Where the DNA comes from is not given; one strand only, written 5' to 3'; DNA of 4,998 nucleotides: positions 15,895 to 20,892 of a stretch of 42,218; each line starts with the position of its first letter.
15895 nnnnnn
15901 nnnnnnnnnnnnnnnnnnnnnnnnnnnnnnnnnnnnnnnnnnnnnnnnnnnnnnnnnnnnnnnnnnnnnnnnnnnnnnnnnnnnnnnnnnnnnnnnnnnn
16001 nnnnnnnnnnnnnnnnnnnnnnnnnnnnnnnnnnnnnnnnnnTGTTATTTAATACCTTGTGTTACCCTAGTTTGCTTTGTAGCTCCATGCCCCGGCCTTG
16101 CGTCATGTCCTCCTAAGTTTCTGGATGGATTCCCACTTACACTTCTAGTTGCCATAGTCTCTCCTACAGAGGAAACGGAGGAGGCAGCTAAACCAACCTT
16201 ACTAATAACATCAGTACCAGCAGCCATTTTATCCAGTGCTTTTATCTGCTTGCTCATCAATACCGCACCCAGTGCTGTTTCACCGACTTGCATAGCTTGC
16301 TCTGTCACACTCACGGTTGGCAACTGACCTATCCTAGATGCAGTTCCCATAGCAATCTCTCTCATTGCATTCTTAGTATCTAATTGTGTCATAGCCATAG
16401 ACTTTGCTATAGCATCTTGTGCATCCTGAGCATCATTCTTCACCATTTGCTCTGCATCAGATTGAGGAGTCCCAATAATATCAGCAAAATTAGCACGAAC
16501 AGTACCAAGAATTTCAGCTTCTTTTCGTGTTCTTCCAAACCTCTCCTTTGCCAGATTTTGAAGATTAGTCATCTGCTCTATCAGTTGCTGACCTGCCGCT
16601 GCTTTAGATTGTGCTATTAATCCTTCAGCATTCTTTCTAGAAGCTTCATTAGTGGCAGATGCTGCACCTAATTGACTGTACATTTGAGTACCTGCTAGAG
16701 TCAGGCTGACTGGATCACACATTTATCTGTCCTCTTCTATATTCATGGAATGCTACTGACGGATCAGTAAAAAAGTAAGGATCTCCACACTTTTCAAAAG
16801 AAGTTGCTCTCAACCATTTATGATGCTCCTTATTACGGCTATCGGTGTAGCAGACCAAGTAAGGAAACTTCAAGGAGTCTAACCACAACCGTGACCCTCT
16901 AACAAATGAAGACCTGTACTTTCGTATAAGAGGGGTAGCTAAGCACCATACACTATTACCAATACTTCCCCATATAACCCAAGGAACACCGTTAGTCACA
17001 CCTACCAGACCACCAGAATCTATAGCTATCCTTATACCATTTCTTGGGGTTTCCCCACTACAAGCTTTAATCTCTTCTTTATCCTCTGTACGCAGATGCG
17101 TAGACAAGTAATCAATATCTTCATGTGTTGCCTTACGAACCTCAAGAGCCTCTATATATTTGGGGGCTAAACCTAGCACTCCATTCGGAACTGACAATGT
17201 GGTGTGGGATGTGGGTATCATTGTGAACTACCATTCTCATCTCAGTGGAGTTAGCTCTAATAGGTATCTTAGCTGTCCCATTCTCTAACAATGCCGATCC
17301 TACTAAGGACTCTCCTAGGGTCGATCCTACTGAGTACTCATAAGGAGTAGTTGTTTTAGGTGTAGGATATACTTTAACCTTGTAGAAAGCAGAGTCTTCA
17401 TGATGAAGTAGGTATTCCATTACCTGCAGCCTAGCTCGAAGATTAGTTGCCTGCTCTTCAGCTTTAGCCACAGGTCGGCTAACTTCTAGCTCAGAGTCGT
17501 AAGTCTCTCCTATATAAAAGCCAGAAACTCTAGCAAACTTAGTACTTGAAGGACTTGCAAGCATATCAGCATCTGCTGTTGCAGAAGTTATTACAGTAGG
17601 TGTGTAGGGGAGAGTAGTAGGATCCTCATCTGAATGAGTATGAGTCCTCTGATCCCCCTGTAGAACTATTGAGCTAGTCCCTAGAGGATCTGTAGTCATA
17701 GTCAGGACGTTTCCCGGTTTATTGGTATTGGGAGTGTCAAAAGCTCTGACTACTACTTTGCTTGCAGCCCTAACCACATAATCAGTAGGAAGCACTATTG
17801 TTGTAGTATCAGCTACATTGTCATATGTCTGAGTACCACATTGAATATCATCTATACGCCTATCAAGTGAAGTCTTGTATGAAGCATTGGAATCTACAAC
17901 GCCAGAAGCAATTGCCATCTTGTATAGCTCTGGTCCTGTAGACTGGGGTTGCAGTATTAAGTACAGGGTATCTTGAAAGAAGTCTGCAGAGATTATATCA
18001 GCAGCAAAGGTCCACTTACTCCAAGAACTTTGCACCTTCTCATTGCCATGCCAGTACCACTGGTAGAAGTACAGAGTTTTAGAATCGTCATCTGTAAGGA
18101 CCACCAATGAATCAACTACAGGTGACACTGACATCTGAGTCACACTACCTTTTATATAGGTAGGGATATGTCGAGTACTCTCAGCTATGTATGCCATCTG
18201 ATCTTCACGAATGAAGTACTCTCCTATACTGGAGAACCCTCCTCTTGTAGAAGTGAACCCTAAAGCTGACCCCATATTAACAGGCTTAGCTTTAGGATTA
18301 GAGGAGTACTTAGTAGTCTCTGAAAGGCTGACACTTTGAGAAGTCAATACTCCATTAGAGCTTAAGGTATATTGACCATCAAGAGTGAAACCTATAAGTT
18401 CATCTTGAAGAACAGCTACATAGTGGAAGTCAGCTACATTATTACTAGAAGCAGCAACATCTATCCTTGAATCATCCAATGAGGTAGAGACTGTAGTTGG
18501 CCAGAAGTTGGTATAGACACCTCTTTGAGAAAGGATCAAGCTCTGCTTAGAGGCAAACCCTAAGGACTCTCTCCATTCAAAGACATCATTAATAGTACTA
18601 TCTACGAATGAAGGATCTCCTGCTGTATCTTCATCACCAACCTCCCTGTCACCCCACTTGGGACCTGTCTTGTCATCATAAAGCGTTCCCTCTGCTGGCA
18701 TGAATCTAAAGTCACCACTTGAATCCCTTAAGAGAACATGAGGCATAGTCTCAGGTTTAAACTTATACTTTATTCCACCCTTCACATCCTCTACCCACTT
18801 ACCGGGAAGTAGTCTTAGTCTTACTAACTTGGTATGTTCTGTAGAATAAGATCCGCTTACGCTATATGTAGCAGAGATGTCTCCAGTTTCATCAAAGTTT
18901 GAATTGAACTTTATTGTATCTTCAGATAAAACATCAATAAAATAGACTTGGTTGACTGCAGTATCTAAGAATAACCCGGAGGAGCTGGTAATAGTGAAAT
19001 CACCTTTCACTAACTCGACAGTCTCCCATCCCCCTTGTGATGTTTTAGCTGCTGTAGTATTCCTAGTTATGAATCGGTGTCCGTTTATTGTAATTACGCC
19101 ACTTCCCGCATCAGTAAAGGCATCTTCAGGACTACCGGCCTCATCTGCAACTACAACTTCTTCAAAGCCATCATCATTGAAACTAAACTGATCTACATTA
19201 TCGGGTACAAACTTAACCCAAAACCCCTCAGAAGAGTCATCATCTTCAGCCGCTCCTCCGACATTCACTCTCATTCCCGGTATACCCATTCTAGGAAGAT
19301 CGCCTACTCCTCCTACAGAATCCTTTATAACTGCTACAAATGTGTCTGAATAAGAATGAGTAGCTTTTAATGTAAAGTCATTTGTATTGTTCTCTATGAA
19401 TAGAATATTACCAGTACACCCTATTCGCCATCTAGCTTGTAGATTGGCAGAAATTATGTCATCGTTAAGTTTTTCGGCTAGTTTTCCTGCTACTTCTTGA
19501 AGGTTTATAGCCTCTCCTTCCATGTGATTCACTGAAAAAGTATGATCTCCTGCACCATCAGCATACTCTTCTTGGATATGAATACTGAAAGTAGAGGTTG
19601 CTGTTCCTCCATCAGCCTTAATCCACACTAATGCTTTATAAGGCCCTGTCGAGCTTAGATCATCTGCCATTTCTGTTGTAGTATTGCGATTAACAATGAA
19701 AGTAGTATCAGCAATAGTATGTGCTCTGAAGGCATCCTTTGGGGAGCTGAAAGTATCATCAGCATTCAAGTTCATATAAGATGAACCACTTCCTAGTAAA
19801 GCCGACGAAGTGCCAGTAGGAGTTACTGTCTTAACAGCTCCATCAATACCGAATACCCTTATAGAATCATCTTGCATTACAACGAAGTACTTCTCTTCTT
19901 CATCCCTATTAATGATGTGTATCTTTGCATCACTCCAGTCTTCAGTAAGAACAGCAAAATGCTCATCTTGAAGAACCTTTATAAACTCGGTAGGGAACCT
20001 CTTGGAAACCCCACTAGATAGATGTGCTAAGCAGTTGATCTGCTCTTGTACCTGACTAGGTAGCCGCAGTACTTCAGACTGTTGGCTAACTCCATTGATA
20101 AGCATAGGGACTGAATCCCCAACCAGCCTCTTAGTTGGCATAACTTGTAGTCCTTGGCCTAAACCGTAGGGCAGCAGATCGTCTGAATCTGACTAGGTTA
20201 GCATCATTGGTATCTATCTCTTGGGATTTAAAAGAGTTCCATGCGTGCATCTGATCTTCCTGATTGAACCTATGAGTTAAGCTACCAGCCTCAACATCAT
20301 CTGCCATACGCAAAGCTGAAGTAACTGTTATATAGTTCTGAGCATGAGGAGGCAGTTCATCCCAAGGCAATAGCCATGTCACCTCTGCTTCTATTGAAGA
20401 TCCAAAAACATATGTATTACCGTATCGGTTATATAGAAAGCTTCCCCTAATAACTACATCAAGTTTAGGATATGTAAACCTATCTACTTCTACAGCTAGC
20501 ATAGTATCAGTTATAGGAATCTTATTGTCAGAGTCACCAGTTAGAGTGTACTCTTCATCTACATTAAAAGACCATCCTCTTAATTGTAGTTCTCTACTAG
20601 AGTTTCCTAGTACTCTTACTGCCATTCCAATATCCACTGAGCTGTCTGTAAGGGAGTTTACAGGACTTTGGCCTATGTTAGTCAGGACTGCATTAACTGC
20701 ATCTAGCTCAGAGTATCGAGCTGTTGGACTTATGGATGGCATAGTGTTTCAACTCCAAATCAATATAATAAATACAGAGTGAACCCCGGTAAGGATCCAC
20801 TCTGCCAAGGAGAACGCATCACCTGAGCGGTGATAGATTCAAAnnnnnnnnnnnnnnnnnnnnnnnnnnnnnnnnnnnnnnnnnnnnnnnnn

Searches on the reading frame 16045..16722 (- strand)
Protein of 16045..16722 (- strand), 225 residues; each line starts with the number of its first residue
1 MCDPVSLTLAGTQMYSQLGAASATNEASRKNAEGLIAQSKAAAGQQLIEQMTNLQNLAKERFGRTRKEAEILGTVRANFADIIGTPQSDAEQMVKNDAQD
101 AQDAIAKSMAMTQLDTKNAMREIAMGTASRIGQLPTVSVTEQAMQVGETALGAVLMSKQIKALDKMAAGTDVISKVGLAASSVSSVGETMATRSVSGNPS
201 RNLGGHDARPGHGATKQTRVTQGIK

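Call 11: search_protein_families(library=pfam, proteins=[window:16045-16722:-], max_evalue=0.01)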
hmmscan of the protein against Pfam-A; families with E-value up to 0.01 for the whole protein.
window:16045-16722:- (225 aa): 1 family
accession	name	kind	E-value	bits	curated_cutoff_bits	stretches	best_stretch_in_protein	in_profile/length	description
PF24072.1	T7_gp14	-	7.9e-07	29.6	27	1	1-165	1-166/187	T7 virus internal virion protein gp14 family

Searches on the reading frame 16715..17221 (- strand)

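Call 11: search_protein_families(library=pfam, proteins=[window:16715-17221:-], max_evalue=0.01)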
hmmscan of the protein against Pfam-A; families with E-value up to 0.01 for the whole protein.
window:16715-17221:- (168 aa): 0 families

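Call 48: search_protein_families(library=phrogs, proteins=[window:16715-17221:-], max_evalue=0.01)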
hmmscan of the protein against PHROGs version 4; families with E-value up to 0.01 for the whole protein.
window:16715-17221:- (168 aa): 1 family
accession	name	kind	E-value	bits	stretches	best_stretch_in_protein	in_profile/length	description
phrog_308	-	head and packaging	1.1e-21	78.5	1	26-143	3-129/151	internal virion protein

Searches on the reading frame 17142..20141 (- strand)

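Call 11: search_protein_families(library=pfam, proteins=[window:17142-20141:-], max_evalue=0.01)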
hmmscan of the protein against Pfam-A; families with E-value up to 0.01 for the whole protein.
window:17142-20141:- (999 aa): 1 family
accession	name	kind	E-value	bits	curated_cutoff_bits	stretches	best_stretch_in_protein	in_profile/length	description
PF25675.1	Phage_nozzle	-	6.2e-167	557.6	27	3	447-834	289-665/794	Bacteriophage nozzle protein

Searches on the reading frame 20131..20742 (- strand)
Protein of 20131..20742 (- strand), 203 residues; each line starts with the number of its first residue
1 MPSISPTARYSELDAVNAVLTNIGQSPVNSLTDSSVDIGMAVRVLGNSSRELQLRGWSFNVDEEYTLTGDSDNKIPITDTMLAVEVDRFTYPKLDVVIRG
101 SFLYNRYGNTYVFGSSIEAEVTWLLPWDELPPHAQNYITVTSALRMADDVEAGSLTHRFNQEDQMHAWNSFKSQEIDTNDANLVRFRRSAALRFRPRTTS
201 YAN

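Call 11: search_protein_families(library=pfam, proteins=[window:20131-20742:-], max_evalue=0.01)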
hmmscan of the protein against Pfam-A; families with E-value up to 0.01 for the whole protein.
window:20131-20742:- (203 aa): 1 family
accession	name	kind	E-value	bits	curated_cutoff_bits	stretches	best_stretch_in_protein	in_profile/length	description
PF17212.9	Tube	-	1.4e-36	126.5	22.3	1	13-179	1-167/169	Tail tubular protein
